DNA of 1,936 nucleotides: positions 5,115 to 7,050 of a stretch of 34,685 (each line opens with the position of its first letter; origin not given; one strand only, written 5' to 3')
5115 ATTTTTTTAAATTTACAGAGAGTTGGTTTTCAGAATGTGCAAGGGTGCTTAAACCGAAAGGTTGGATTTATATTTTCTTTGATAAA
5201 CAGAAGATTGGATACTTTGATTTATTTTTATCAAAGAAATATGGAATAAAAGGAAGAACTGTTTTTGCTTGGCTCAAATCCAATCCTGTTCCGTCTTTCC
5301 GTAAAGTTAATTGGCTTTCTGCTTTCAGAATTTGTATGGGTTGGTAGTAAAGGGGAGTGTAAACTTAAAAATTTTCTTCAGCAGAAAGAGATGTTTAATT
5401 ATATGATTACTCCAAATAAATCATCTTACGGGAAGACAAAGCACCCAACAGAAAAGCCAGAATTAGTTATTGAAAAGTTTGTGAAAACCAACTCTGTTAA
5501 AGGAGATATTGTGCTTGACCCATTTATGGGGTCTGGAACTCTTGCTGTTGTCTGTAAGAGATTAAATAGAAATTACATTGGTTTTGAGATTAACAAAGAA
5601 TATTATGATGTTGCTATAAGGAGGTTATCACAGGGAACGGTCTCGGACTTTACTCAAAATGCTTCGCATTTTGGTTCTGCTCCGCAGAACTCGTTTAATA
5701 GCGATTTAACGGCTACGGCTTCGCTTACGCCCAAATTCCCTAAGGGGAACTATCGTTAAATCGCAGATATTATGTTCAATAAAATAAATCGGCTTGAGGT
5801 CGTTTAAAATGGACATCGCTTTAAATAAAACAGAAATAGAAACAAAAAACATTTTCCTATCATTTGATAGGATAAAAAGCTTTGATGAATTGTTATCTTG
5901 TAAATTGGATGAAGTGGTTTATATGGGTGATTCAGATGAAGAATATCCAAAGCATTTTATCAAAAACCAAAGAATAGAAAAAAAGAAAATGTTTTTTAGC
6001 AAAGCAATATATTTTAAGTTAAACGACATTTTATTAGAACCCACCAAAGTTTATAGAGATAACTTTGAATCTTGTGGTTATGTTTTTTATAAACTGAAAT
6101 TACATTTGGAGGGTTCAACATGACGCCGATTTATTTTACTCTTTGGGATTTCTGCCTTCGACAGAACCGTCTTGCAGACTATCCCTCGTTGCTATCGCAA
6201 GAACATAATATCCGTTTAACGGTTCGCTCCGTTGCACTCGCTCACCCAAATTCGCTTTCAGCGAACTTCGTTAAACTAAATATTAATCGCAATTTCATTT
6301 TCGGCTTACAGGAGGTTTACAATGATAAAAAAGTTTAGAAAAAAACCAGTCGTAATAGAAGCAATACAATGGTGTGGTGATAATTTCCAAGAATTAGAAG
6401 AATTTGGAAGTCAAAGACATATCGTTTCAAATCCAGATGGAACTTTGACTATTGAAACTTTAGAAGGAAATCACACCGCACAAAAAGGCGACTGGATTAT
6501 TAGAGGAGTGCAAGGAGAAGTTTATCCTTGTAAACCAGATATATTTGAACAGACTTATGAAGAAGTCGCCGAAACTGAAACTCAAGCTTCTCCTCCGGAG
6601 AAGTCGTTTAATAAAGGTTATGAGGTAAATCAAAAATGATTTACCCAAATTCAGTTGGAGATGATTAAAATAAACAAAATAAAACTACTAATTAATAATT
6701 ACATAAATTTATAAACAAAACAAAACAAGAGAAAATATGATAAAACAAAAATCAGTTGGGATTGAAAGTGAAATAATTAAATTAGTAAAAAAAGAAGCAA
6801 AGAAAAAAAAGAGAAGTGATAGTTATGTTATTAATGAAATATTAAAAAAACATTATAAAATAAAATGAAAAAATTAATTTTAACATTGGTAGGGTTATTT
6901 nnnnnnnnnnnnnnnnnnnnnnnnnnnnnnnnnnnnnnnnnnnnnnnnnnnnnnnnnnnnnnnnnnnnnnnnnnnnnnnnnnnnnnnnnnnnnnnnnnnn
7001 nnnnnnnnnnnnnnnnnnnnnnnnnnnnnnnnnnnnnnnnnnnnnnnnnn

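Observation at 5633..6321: Two copies of a GC-rich structured element with compensatory base changes, each abutting a gene start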

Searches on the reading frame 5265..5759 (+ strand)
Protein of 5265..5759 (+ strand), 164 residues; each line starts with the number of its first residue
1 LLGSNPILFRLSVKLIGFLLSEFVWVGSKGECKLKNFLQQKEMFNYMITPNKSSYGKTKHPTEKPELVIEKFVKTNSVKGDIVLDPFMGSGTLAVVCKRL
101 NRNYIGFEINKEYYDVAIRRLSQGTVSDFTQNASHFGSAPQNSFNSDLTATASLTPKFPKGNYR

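Call 16: search_protein_families(library=pfam, max_evalue=0.01, proteins=[window:5265-5759:+])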
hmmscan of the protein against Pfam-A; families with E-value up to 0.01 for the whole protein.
window:5265-5759:+ (164 aa): 2 families
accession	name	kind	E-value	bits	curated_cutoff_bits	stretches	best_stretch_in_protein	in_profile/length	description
PF01555.25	N6_N4_Mtase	-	1.5e-25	90.9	26.7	1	49-118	151-220/221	DNA methylase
PF02086.21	MethyltransfD12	-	0.004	17.3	22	1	69-133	12-73/253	D12 class N6 adenine-specific DNA methyltransferase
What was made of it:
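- Checked: Pfam places the end of the methylase domain at about 5619 (call 16).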

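Call 81: find_homologous_proteins(query=window:5265-5759:+, max_evalue=0.00001)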
Query window:5265-5759:+ (164 aa): 1136 proteins with E <= 0.00001 among 1181 candidates; the best 120 are listed.
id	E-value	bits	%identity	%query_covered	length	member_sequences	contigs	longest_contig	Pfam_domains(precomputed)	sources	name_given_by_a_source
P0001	3.5e-75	269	100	74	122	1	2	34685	PF01555.25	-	-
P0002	4.9e-53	197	76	74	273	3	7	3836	PF01555.25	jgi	jgi:site-specific DNA-methyltransferase (adenine-specific)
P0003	1.8e-51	192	69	77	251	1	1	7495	PF01170.25,PF01555.25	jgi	-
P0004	1.9e-47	179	75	65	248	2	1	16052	PF01170.25,PF01555.25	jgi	-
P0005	6.4e-45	171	69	66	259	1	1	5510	PF01170.25,PF01555.25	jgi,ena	-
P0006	8.4e-45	170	68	71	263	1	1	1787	PF08241.19,PF01555.25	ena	-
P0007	1.2e-44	170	71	65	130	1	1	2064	PF01555.25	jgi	-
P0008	1.6e-44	169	64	77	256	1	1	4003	PF01170.25,PF01555.25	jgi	-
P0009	4.1e-44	168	63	76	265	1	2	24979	PF02086.22,PF01170.25,PF08241.19,PF01555.25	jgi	-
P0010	1.4e-43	166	70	64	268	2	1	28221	PF01555.25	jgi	-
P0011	1.4e-43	166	73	62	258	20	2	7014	PF01555.25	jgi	-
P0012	4.7e-43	165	70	62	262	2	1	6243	PF13649.13,PF01170.25,PF08241.19,PF01555.25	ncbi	-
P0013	5.3e-43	165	64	73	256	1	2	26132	PF01170.25,PF01555.25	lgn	-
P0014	6.0e-43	164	65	73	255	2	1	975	PF01170.25,PF01555.25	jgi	jgi:DNA modification methylase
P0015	6.2e-43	164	63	71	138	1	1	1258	PF01555.25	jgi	jgi:DNA modification methylase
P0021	8.8e-42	161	61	73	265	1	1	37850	PF01170.25,PF01555.25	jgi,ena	-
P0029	3.0e-40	156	58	77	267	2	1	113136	PF01170.25,PF01555.25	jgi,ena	-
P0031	3.1e-40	156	61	73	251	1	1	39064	PF01170.25,PF01555.25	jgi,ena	-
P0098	8.2e-32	128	48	95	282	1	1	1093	PF01555.25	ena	-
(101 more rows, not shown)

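Call 82: find_encoding_contigs(protein=P0029, flank=10000, max_places=2)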
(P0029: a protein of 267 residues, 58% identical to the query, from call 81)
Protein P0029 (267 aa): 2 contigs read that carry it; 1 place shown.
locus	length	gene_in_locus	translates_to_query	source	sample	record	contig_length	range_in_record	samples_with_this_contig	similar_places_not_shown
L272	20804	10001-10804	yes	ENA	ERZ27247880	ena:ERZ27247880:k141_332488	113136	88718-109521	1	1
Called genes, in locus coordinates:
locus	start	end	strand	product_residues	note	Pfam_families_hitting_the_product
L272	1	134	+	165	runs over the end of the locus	-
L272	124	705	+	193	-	-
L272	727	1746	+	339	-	PF00154:RecA_N, PF08423:Rad51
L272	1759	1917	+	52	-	-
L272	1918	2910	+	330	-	PF02463:SMC_N, PF13175:AAA_15 (weak), PF13476:AAA_23, PF13514:AAA_27 (weak)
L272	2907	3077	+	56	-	-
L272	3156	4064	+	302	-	PF00149:Metallophos, PF12850:Metallophos_2 (weak)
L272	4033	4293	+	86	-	-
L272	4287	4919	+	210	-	-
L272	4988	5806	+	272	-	PF01170:UPF0020 (faint), PF01555:N6_N4_Mtase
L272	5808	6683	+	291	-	-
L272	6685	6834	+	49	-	-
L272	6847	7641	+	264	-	-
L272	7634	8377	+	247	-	-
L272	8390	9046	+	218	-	PF07505:DUF5131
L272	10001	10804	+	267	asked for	PF01170:UPF0020 (faint), PF01555:N6_N4_Mtase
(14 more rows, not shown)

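Call 83: find_encoding_contigs(protein=P0021, flank=10000, max_places=2)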
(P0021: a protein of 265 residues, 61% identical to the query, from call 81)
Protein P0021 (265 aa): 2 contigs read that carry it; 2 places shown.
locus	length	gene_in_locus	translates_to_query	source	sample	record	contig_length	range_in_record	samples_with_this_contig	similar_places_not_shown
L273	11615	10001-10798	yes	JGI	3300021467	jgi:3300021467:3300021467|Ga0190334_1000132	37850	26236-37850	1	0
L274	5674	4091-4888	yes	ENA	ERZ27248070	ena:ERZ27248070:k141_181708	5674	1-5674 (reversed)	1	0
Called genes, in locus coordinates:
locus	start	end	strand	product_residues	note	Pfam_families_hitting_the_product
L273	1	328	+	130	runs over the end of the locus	PF03692:CxxCxxCC (weak)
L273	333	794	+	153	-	-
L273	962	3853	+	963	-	PF13229:Beta_helix (weak), PF05048:NosD (weak), PF13229:Beta_helix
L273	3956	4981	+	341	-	PF06067:DUF932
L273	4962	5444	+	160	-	-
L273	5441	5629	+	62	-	-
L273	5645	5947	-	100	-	-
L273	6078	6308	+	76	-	-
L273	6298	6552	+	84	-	-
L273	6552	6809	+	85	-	-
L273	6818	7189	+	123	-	-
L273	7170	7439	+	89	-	-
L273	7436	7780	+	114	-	-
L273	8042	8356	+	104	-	-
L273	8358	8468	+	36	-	-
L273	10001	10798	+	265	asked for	PF01170:UPF0020 (faint), PF01555:N6_N4_Mtase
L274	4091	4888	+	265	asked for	PF01170:UPF0020 (faint), PF01555:N6_N4_Mtase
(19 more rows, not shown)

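Call 84: find_encoding_contigs(protein=P0031, flank=10000, max_places=2)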
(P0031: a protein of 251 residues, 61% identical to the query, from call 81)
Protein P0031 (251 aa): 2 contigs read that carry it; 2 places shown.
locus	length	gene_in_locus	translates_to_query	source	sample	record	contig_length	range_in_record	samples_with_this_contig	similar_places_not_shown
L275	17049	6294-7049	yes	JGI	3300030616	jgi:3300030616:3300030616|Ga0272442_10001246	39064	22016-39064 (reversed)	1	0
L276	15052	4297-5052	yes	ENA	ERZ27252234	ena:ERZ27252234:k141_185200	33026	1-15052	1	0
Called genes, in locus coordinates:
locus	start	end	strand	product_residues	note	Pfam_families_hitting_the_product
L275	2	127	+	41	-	?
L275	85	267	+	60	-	-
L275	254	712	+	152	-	-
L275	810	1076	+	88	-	-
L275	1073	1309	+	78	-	-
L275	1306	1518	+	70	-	-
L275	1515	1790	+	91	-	-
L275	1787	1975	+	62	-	-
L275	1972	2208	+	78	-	-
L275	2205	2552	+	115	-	-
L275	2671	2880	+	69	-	-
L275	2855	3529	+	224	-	-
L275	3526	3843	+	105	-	-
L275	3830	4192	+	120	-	-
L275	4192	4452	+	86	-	-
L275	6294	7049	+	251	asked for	PF01170:UPF0020 (faint), PF01555:N6_N4_Mtase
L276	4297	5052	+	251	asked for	PF01170:UPF0020 (faint), PF01555:N6_N4_Mtase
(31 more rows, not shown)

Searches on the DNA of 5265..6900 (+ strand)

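Call 13: search_rna_families(source=window, start=5400, end=6900, threshold=evalue, max_evalue=10, show_alignments=3)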
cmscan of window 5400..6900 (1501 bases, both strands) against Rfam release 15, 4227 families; matches with E-value up to 10: 3.
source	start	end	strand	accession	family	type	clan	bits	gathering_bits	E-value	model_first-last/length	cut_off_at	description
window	5646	5780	+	RF02902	AaHKsRNA22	Gene; sRNA;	-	17.8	39.8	1.8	1-101/101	no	Aggregatibacter sRNA 22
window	5738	5813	-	RF01934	bxd_6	Gene; lncRNA;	-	15.6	50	7.1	1-93/93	no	Bithoraxoid conserved region 6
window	6651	6699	+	RF02350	psRNA6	Gene; sRNA;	-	10.5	60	4.4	1-333/333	no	Nitrosomonas sRNA psRNA6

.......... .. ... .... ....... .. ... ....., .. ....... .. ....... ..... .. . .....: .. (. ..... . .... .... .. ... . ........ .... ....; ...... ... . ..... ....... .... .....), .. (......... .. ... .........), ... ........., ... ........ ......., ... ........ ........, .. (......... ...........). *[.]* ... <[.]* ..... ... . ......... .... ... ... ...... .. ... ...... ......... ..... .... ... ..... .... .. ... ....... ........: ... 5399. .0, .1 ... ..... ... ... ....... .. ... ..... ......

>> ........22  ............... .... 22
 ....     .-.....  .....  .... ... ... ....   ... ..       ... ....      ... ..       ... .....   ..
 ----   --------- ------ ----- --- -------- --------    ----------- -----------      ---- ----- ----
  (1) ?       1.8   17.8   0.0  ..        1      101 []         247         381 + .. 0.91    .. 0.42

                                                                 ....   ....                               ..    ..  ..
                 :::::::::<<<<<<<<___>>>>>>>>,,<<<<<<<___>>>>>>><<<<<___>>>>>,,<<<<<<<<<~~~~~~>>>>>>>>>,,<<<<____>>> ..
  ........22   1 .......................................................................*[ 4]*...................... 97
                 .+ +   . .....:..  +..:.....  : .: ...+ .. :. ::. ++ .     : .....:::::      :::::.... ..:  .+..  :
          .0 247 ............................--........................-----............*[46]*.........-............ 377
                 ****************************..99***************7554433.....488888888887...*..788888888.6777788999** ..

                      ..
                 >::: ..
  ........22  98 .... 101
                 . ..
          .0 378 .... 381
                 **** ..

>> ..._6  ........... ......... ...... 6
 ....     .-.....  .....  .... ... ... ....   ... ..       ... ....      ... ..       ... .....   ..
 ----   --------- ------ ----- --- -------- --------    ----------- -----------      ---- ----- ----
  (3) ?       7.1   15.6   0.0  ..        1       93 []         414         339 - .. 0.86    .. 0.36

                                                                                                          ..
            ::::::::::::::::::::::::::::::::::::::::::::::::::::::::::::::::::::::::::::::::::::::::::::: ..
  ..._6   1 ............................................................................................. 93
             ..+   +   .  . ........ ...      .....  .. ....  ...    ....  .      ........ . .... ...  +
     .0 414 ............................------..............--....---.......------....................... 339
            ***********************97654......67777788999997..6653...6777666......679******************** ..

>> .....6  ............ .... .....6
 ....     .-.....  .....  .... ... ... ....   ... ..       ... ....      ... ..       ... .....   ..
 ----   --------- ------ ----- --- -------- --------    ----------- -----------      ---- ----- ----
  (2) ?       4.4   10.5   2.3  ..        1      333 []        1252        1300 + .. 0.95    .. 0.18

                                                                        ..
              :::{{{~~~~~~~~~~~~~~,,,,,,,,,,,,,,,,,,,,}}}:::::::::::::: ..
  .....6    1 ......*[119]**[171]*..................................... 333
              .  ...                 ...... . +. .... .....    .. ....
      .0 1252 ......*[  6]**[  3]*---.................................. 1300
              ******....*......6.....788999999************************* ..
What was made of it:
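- On Any Rfam RNA family: Only chance-level hits (E >= 1.8) in 5400-6900 (call 13).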

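Call 19: search_dna_similar(query=window:5600-6700:+, collection=phages, mode=distant)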
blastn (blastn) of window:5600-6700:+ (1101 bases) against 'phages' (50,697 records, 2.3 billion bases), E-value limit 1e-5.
Records with a match: 120; places in all: 120; records where one place covers at least 80% of the query: 0.
Best place of each record, by identity: 80-90% 40; 60-80% 80.
By first word of the organism name: Enterococcus 34; Streptococcus 29; Staphylococcus 27; Clostridium 12; Bacillus 9; Pasteurella 2; Escherichia 2; Lactococcus 2; Clostridioides 1; Providencia 1; and 1 more.
By host as written in the record: - 11; Enterococcus faecalis 8; Staphylococcus pseudintermedius E140 5; Enterococcus sp. 5; Enterococcus faecium 5; Staphylococcus pseudintermedius 4; Clostridium perfringens 4; Bacillus subtilis 4; and 56 more.
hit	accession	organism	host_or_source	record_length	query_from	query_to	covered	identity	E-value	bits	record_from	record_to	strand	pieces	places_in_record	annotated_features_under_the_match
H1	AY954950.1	Staphylococcus phage 187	-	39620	835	963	12%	74.8%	4e-13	83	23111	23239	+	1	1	ORF082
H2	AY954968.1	Staphylococcus phage X2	-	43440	835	963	12%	74.8%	4e-13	83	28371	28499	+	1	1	ORF083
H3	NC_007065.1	Staphylococcus phage X2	Staphylococcus aureus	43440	835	963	12%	74.8%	4e-13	83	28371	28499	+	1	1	ORF083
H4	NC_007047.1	Staphylococcus phage 187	-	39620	835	963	12%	74.8%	4e-13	83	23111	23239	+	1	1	ORF082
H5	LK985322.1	Clostridium phage phiCDHM19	-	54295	855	983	12%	72.1%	7e-10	72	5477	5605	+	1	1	phiCDHM19_gp5: conserved hypothetical protein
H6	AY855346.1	Clostridium phage phi CD119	-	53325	855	983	12%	72.1%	7e-10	72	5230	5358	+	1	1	hypothetical protein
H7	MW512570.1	Clostridioides phage CD1801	Clostridioides difficile CD1801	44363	855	983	12%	72.1%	7e-10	72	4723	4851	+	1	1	hypothetical protein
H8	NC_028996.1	Clostridium phage phiCDHM19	-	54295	855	983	12%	72.1%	7e-10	72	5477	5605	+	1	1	phiCDHM19_gp5: hypothetical protein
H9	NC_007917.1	Clostridium phage phi CD119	Clostridium difficile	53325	855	983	12%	72.1%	7e-10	72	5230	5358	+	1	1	hypothetical protein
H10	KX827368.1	Staphylococcus phage SpT5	Staphylococcus pseudintermedius strain ...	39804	842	963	11%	72.1%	3e-8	66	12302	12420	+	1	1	hypothetical protein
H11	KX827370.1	Staphylococcus phage SpT252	Staphylococcus pseudintermedius strain ...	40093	842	963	11%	72.1%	3e-8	66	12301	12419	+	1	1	hypothetical protein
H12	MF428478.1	Staphylococcus phage SN13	Staphylococcus pseudintermedius E140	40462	842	963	11%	72.1%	3e-8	66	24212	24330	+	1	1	hypothetical protein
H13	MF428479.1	Staphylococcus phage SN11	Staphylococcus pseudintermedius E140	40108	842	963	11%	72.1%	3e-8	66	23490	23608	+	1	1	hypothetical protein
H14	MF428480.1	Staphylococcus phage SN10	Staphylococcus pseudintermedius E140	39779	842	963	11%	72.1%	3e-8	66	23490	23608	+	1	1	hypothetical protein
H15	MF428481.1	Staphylococcus phage SN8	Staphylococcus pseudintermedius E140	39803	842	963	11%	72.1%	3e-8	66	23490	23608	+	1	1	hypothetical protein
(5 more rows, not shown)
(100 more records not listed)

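Call 85: search_with_rna_model(model_id=R1, sources=[L272, L273, L274, L275, L276], max_evalue=1)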
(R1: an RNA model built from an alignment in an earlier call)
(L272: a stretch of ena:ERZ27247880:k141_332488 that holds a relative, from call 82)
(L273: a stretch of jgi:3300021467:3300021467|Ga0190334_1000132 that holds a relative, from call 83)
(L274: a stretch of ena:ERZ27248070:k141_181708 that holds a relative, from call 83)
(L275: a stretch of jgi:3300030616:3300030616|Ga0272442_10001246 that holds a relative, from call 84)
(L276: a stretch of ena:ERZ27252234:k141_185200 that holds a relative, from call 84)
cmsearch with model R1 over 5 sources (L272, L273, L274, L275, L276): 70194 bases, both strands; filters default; matches with E-value up to 1: 0.
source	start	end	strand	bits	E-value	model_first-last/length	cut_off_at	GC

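Call 95: search_dna_similar(query=window:5630-6320:+, collection=plasmids, mode=distant, max_evalue=0.001, max_rows=10)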
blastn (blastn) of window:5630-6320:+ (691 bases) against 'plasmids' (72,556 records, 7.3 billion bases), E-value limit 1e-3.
No match.
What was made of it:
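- Tried and rejected: In plasmids nothing matches (call 95).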

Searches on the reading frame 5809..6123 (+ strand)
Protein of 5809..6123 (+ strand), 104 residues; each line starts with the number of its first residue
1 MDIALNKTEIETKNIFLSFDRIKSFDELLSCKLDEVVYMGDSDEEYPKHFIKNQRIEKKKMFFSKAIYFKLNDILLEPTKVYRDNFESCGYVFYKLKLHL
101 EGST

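Call 16: search_protein_families(library=pfam, max_evalue=0.01, proteins=[window:5809-6123:+])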
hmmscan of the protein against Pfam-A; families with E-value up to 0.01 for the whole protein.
window:5809-6123:+ (104 aa): 0 families

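Call 17: search_protein_families(library=phrogs, max_evalue=0.01, proteins=[window:5809-6123:+])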
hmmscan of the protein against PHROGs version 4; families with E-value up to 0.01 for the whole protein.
window:5809-6123:+ (104 aa): 0 families

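Call 25: find_encoding_contigs(protein=window:5809-6123:+, flank=10000, max_places=10)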
Protein window:5809-6123:+ (104 aa): 2 contigs read that carry it; 1 place shown.
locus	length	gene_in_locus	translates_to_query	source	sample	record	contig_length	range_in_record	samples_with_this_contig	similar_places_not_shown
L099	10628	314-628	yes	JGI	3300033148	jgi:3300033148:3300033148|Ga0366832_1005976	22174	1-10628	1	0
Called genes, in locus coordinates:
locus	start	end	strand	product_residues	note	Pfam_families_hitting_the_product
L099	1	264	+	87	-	?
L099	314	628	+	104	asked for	-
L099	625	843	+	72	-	-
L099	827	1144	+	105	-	-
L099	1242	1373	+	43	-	-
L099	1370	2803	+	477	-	-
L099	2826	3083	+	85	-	-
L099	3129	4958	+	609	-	-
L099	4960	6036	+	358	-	-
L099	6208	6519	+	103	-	-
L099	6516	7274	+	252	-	-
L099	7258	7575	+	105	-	-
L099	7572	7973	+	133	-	-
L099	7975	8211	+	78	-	-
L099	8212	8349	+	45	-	-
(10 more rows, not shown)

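Call 30: find_related_loci(query=window:5809-6123:+, collection=viral_contigs, flank=3000)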
Query window:5809-6123:+ (104 aa) in viral_contigs; peptide patterns used: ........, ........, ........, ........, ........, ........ (x = any residue, [..] = any of these).
5 stretches matched a pattern, but none encodes a relative of the query by tblastn (E <= 1e-3).
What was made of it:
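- Tried and rejected: ORF104 has no relatives there (call 30).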
